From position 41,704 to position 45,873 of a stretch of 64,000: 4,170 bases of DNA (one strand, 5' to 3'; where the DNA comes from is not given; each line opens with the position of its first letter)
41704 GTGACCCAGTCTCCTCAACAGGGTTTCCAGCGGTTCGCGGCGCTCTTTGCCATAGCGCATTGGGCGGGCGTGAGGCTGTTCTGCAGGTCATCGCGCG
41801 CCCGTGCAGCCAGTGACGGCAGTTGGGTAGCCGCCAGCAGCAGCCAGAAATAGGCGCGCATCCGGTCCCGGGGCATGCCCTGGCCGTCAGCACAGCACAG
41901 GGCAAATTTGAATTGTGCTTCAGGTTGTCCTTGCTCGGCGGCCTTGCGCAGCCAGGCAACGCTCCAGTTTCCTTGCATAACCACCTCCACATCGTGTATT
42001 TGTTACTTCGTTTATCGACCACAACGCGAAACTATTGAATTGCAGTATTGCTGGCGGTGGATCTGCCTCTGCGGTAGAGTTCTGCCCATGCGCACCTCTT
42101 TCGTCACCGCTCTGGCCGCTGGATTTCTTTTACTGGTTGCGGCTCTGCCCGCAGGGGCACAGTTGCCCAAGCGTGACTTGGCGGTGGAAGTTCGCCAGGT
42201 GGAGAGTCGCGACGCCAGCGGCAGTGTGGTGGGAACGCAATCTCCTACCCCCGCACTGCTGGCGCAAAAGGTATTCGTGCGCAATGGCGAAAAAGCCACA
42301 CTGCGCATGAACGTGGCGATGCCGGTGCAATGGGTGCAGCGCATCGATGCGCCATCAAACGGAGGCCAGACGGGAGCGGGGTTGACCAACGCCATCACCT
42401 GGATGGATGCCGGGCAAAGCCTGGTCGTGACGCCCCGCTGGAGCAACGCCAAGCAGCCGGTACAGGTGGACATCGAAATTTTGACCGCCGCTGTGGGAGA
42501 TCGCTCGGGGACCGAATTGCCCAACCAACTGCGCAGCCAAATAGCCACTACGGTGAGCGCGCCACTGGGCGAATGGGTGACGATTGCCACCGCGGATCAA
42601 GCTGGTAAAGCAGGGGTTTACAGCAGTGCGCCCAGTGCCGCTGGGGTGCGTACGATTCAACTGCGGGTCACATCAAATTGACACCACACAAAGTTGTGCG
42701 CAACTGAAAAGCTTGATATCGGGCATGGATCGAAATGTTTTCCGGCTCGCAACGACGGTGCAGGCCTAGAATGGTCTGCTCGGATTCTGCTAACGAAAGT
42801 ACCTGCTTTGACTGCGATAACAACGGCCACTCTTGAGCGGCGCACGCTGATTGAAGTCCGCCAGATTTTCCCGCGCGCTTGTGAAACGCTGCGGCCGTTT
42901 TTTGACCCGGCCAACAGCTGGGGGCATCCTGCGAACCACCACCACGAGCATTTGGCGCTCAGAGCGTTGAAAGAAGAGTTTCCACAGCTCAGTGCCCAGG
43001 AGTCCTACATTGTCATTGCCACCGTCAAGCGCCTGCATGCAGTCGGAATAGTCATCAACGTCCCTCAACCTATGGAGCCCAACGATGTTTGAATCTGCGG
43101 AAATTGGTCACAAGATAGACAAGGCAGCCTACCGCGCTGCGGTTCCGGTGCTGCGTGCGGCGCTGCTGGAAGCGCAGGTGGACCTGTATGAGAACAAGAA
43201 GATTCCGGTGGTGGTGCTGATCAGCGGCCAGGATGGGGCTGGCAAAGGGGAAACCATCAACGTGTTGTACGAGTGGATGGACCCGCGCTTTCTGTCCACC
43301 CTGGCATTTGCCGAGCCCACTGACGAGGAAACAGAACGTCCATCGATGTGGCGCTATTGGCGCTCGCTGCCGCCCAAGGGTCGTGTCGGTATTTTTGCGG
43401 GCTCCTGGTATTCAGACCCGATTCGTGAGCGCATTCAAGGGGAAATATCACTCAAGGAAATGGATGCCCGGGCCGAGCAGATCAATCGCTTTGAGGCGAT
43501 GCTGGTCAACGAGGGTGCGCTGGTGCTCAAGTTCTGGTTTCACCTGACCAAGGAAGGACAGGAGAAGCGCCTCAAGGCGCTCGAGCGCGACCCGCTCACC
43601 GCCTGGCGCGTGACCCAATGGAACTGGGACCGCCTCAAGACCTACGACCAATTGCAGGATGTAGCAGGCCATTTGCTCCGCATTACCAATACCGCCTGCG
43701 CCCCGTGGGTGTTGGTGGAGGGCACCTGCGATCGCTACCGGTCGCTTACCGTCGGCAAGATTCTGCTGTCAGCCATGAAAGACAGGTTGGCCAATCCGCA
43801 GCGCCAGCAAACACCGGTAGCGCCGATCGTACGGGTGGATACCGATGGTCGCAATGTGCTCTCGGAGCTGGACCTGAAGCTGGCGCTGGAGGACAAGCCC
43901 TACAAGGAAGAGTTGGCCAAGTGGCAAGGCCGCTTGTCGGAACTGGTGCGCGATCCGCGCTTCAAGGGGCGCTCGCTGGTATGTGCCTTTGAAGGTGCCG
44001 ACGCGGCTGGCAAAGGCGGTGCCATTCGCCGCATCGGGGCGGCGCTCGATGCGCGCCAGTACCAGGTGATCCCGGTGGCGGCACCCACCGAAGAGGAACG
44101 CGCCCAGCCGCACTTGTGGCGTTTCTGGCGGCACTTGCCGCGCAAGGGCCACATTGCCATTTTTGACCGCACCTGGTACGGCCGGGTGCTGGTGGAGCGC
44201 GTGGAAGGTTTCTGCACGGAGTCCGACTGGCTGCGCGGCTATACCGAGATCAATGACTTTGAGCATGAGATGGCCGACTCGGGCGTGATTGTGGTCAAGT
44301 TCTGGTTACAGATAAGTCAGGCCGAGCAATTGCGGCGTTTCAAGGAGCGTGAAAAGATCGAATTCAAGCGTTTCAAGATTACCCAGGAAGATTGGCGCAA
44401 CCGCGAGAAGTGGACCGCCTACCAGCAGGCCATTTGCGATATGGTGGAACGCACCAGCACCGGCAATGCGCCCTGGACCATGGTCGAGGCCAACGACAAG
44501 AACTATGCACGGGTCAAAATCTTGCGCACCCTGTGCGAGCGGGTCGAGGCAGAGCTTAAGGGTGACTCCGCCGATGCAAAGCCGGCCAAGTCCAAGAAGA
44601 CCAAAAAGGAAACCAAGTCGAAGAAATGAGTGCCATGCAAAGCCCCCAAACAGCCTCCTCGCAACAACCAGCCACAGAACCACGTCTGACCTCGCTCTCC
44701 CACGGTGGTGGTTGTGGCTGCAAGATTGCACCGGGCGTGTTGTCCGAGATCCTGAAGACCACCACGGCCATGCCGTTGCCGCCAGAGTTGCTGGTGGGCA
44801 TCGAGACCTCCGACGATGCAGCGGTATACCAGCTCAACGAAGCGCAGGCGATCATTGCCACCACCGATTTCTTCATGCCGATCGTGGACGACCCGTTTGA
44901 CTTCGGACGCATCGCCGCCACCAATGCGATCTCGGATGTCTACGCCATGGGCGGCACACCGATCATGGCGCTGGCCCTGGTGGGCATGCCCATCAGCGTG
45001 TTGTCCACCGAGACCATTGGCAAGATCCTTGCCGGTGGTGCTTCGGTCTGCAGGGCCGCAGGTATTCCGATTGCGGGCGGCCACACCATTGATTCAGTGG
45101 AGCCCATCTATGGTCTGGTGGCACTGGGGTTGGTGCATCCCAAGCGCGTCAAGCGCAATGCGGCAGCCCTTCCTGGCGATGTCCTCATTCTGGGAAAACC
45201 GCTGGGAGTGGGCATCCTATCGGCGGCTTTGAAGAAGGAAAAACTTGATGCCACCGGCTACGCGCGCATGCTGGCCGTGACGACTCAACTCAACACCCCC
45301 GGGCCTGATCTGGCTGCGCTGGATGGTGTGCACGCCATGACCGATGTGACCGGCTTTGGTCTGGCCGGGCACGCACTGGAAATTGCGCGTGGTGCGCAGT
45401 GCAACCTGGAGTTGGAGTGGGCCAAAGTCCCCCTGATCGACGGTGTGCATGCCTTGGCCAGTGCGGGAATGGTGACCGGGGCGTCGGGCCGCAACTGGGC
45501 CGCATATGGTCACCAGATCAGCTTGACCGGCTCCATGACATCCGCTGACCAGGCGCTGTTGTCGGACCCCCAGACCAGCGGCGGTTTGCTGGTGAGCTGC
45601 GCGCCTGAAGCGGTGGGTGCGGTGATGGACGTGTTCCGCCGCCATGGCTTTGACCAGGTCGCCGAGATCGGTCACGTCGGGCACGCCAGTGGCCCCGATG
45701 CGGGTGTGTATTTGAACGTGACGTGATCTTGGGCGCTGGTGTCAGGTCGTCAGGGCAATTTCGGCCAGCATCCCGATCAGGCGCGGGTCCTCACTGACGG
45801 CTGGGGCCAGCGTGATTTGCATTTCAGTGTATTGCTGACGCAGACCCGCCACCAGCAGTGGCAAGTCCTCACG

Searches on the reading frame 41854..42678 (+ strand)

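Call 89: search_protein_families(library=pfam, proteins=[window:41854-42678:+], max_evalue=0.0001)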
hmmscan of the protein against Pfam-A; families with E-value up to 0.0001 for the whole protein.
window:41854-42678:+ (275 aa): 1 family
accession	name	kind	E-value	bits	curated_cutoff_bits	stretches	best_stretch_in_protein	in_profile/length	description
PF00263.26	Secretin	-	4.7e-07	30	27.5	1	137-245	13-120/169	Bacterial type II and III secretion system protein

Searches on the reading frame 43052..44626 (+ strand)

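Call 69: search_protein_families(library=pfam, proteins=[window:43052-44626:+], max_evalue=0.00001)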
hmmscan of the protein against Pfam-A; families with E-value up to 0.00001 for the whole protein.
window:43052-44626:+ (525 aa): 1 family
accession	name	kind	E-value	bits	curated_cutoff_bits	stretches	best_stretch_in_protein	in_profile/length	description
PF03976.20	PPK2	-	3.1e-140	465.8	22.3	2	279-503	2-226/229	Polyphosphate kinase 2 (PPK2)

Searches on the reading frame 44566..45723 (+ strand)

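Call 89: search_protein_families(library=pfam, proteins=[window:44566-45723:+], max_evalue=0.0001)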
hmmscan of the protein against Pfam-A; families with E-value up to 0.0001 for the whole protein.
window:44566-45723:+ (386 aa): 2 families
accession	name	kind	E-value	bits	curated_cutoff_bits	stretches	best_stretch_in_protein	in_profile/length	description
PF00586.29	AIRS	-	1.2e-25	90.5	24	1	83-190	2-112/112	AIR synthase related protein, N-terminal domain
PF02769.27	AIRS_C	-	4.3e-21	76.1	23.1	1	203-375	2-149/156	AIR synthase related protein, C-terminal domain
